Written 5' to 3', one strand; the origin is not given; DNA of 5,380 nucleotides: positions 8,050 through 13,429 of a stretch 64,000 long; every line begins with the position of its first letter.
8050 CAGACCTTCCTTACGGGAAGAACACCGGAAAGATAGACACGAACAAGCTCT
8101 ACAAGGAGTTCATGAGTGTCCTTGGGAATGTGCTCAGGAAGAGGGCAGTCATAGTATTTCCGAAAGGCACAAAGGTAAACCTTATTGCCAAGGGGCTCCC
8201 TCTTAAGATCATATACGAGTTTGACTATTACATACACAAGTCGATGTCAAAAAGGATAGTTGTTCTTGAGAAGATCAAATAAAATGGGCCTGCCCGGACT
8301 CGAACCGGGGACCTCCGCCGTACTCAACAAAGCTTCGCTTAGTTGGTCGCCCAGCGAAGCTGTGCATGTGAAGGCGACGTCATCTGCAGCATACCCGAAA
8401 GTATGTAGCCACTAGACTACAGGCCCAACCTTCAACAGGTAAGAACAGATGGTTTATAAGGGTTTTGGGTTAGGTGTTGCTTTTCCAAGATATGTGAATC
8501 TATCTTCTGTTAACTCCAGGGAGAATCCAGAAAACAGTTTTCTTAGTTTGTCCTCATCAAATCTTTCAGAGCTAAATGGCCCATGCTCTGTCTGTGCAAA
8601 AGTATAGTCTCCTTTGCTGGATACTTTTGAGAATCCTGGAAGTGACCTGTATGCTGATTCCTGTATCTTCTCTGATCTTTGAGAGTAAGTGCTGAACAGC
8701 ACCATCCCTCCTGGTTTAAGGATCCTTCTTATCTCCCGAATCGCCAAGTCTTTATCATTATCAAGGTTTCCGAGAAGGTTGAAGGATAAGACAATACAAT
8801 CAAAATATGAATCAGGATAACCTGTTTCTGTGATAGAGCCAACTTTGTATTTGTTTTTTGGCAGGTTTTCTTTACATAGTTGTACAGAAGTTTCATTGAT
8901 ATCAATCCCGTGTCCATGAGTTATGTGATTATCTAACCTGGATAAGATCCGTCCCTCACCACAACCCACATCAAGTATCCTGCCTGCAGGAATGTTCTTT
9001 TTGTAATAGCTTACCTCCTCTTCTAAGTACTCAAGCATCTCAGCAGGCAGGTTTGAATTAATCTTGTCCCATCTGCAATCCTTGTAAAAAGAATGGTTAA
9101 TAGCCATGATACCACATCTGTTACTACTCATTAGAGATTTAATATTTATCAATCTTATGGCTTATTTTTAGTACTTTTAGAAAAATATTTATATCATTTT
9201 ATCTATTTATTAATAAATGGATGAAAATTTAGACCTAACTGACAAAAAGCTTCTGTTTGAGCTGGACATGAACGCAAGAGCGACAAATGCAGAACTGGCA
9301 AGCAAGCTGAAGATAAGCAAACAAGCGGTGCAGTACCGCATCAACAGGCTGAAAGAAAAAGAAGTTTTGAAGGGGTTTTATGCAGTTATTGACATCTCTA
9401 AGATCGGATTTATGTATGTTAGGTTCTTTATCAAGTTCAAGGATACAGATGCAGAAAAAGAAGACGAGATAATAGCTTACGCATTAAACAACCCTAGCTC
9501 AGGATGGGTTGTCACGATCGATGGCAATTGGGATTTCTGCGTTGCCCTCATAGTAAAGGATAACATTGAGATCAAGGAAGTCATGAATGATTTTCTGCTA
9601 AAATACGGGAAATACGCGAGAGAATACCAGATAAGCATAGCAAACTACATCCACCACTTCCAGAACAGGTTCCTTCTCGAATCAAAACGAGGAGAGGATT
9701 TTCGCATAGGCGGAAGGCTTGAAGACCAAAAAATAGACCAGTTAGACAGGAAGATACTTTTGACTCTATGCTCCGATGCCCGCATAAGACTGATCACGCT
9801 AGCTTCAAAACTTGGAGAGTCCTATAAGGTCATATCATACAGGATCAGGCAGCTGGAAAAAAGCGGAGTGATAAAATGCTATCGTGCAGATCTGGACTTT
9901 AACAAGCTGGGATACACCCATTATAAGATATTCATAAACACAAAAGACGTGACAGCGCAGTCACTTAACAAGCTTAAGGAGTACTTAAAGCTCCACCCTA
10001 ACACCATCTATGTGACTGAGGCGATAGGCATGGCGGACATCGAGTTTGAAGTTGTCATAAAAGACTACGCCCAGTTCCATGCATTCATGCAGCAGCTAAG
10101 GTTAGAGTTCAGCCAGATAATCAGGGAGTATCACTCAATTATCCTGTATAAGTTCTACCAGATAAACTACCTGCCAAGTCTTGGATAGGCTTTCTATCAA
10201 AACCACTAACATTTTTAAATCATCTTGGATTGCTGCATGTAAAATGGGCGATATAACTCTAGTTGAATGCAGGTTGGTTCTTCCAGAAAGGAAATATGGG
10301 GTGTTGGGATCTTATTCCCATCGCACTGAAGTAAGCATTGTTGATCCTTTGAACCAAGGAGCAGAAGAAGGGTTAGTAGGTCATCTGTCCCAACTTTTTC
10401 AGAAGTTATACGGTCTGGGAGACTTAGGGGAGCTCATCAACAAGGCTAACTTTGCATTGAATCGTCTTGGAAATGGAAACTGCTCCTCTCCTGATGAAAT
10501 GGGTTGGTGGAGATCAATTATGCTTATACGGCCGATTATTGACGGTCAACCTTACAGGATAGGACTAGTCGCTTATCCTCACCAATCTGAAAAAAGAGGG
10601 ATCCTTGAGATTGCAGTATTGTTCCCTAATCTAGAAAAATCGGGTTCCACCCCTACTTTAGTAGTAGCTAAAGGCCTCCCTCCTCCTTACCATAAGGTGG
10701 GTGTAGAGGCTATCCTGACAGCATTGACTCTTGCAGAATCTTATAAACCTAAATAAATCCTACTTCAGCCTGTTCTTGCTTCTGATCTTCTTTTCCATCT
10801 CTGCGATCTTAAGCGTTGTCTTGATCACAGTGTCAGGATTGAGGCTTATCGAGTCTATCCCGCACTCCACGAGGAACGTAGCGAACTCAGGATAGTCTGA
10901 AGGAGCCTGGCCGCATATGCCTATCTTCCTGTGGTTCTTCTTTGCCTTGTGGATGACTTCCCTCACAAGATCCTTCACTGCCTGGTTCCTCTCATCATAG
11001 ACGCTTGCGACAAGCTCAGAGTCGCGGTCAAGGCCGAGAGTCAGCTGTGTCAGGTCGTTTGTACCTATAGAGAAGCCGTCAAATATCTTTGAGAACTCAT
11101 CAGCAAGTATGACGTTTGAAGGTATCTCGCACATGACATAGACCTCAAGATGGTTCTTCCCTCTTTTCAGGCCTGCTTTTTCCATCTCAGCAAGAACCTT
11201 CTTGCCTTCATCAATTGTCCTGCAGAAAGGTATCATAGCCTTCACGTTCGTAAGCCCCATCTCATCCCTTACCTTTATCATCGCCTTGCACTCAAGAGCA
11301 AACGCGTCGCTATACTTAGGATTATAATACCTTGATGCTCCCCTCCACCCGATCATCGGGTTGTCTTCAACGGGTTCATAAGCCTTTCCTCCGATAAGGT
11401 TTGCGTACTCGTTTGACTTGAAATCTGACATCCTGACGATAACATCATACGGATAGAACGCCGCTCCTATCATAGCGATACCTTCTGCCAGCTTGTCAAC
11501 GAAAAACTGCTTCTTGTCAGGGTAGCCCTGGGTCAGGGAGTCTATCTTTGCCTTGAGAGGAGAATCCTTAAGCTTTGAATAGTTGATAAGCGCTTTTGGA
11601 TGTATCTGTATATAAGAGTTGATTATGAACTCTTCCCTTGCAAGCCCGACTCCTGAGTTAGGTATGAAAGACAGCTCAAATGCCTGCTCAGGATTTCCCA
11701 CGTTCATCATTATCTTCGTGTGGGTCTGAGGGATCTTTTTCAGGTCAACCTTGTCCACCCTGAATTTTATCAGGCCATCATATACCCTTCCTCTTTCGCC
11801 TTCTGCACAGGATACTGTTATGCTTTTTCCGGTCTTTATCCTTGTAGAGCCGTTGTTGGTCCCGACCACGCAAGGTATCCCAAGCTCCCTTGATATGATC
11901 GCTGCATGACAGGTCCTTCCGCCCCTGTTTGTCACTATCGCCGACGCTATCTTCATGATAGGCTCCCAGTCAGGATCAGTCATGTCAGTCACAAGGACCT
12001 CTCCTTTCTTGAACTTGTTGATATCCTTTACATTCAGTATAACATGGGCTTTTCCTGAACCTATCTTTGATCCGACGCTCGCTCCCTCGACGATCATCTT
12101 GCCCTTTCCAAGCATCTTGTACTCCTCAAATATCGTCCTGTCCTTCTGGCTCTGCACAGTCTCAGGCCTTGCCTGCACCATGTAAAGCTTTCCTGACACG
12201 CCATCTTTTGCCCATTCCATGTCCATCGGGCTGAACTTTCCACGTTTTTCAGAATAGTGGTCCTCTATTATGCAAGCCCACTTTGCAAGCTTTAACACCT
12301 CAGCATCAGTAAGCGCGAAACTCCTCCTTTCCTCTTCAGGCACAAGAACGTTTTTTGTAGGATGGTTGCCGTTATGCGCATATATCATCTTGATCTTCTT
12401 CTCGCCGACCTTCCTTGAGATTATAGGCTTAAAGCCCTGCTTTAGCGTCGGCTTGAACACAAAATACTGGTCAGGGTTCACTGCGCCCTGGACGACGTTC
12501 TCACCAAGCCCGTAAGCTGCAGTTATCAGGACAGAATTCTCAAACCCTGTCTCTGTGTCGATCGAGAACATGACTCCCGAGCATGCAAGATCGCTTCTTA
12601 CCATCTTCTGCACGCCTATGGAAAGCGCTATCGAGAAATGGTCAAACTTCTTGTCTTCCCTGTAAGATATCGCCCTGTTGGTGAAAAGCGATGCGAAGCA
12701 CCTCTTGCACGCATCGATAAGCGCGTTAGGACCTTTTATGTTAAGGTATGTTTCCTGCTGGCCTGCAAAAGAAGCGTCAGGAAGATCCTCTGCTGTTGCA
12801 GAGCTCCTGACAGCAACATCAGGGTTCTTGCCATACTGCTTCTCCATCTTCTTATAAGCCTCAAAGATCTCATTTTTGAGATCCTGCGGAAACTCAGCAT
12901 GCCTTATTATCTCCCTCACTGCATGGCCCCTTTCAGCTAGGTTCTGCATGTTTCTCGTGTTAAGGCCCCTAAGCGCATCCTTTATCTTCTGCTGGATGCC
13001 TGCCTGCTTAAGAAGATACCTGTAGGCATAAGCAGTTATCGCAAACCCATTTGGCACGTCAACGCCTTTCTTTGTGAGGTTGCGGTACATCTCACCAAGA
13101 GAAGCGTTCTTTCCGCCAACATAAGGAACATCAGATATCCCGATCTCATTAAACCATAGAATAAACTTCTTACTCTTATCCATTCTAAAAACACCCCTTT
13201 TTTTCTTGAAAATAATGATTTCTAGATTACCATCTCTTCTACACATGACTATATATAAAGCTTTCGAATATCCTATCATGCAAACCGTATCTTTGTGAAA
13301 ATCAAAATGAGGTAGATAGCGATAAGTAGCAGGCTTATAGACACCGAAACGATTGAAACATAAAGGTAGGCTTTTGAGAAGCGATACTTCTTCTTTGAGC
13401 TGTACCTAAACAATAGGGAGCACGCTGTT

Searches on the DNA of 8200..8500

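Call 42: search_rna_families(source=window, start=8200, end=8500, threshold=evalue, max_evalue=1, show_alignments=2)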
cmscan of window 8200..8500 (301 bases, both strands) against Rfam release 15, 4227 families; matches with E-value up to 1: 0.
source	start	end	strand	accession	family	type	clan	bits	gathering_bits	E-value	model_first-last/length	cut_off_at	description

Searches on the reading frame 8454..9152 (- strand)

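Call 70: search_protein_families(library=pfam, proteins=[window:8454-9152:-], max_evalue=0.001)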
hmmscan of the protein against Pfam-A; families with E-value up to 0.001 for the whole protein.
window:8454-9152:- (232 aa): 11 families
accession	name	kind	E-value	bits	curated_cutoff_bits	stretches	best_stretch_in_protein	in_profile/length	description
PF13847.12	Methyltransf_31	-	2e-19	70.1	27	1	57-163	5-119/145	Methyltransferase domain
PF08241.18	Methyltransf_11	-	5e-19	69.2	21.2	1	60-153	1-95/95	Methyltransferase domain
PF13649.12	Methyltransf_25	-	9.2e-18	65.2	27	1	59-149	1-97/97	Methyltransferase domain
PF13489.12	Methyltransf_23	-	1e-15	58.3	27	1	42-210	8-157/164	Methyltransferase domain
PF08242.18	Methyltransf_12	-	3.6e-12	47.3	30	1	60-151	1-98/98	Methyltransferase domain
PF01209.24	Ubie_methyltran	-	4e-11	43.1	20.1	1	27-169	19-167/233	ubiE/COQ5 methyltransferase family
PF05219.18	DREV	-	5.4e-07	29.4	26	1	55-154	94-187/265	DREV methyltransferase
PF07021.18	MetW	-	1.2e-06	28.7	21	1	52-126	9-85/193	Methionine biosynthesis protein MetW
PF05175.20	MTS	-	4.3e-06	26.9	23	1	53-121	30-103/170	Methyltransferase small domain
PF05148.21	Methyltransf_8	-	2.7e-05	24.6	27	1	51-164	68-167/219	Hypothetical methyltransferase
PF06325.19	PrmA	-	5.9e-05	23.2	22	1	57-169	163-274/296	Ribosomal protein L11 methyltransferase (PrmA)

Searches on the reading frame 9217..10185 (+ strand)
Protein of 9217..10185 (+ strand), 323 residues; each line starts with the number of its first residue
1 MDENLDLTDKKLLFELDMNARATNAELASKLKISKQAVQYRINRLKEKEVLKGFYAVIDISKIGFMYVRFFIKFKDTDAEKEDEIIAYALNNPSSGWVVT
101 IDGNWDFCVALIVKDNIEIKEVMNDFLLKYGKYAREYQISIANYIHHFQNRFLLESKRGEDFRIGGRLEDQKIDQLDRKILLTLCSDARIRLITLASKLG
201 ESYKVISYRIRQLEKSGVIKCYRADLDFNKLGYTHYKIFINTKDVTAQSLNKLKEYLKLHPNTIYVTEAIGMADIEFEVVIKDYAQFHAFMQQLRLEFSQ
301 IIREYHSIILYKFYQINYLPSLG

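Call 35: search_protein_families(library=pfam, proteins=[window:9217-10185:+], max_evalue=0.001)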
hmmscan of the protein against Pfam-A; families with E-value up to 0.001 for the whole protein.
window:9217-10185:+ (323 aa): 7 families
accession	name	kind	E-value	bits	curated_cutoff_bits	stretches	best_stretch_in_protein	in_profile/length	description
PF13412.12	HTH_24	-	1.3e-21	76.3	21.9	2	5-52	1-48/48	Winged helix-turn-helix DNA-binding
PF13404.12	HTH_AsnC-type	-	2.6e-18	66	27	2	5-46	1-42/42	AsnC-type helix-turn-helix domain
PF01047.28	MarR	-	1.3e-06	28.6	24.6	0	11-50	7-46/59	MarR family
PF12802.13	MarR_2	-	2.8e-06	27.8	27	1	5-49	3-48/61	MarR family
PF12840.13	HTH_20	-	5.4e-06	26.7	27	0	23-50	20-47/51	Helix-turn-helix domain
PF08279.18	HTH_11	-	4.7e-05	23.6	25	0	22-48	16-42/55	HTH domain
PF04967.18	HTH_10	-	0.00065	19.9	23.1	0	17-48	19-50/53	HTH DNA binding domain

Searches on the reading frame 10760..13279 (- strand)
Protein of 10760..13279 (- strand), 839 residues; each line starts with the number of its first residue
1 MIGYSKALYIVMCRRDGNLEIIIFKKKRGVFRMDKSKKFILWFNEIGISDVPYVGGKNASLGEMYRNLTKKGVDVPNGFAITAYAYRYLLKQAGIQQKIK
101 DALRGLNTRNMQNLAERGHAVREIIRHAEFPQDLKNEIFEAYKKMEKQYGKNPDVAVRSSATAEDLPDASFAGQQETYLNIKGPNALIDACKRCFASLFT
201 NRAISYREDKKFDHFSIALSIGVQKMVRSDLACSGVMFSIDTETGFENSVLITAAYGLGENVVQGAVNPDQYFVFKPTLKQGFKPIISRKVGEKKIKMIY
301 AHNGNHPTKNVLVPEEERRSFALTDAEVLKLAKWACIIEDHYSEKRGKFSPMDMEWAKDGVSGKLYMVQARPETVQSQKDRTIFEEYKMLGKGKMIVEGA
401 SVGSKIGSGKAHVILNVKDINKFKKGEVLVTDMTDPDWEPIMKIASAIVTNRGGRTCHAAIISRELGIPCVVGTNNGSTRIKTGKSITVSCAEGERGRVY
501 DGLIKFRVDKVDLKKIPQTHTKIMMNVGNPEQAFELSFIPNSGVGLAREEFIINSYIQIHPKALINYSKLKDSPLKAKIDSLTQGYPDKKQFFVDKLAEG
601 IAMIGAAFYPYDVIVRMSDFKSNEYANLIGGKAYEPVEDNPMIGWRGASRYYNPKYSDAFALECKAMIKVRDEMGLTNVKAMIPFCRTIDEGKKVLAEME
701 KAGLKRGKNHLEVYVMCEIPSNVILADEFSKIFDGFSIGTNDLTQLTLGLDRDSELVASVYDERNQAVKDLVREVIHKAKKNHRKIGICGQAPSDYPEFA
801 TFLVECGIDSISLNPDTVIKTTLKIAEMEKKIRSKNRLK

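Call 35: search_protein_families(library=pfam, proteins=[window:10760-13279:-], max_evalue=0.001)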
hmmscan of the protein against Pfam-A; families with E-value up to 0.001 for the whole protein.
window:10760-13279:- (839 aa): 3 families
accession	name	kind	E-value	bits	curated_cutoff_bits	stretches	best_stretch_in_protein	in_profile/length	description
PF01326.24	PPDK_N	-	1.6e-126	422.5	27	1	52-386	2-322/328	Pyruvate phosphate dikinase, AMP/ATP-binding domain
PF02896.24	PEP-utilizers_C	-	8.2e-62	209.4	22.8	1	517-828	16-291/293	PEP-utilising enzyme, PEP-binding domain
PF00391.29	PEP-utilizers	-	1.9e-25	88.7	23.1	1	423-494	1-72/72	PEP-utilising enzyme, mobile domain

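Call 62: find_homologous_proteins(query=window:10760-13279:-, max_evalue=1e-50)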
Query window:10760-13279:- (839 aa): 8000 proteins with E <= 1e-50 among 8000 candidates; the best 120 are listed.
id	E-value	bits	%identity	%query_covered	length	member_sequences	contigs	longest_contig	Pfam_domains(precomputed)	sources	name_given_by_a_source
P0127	0.0e+0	1909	100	100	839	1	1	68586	PF00391.30,PF02896.25,PF01326.25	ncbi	-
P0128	0.0e+0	1538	83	96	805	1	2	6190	PF00391.30,PF02896.25,PF01326.25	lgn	-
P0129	0.0e+0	1459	79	95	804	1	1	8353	PF00391.30,PF02896.25,PF01326.25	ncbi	-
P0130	0.0e+0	1440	78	95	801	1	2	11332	PF00391.30,PF02896.25,PF01326.25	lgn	-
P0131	0.0e+0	1430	77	95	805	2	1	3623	PF00391.30,PF02896.25,PF01326.25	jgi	-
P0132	0.0e+0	1414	76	95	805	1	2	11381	PF00391.30,PF02896.25,PF01326.25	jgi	-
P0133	0.0e+0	1406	76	95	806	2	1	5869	PF00391.30,PF02896.25,PF01326.25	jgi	-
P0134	0.0e+0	1402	76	95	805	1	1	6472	PF00391.30,PF02896.25,PF01326.25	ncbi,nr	ncbi:MAG: phosphoenolpyruvate synthase [Nanoarchaeota archaeon]|nr:phosphoenolpyruvate synthase [Nan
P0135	0.0e+0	1402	75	95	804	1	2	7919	PF00391.30,PF02896.25,PF01326.25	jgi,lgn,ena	-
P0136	0.0e+0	1395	75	95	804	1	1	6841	PF00391.30,PF02896.25,PF01326.25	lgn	-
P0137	0.0e+0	1395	75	96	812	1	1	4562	PF00391.30,PF02896.25,PF01326.25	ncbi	-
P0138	0.0e+0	1393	74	95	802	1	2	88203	PF00391.30,PF02896.25,PF01326.25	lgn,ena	-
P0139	0.0e+0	1389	75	96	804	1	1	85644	PF00391.30,PF02896.25,PF01326.25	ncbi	ncbi:MAG: phosphoenolpyruvate synthase [Candidatus Pacearchaeota archaeon]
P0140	0.0e+0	1383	75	95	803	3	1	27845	PF00391.30,PF02896.25,PF01326.25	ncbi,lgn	ncbi:MAG: phosphoenolpyruvate synthase [Candidatus Woesearchaeota archaeon]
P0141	0.0e+0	1383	75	95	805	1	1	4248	PF00391.30,PF02896.25,PF01326.25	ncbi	ncbi:phosphoenolpyruvate synthase [Nanoarchaeota archaeon]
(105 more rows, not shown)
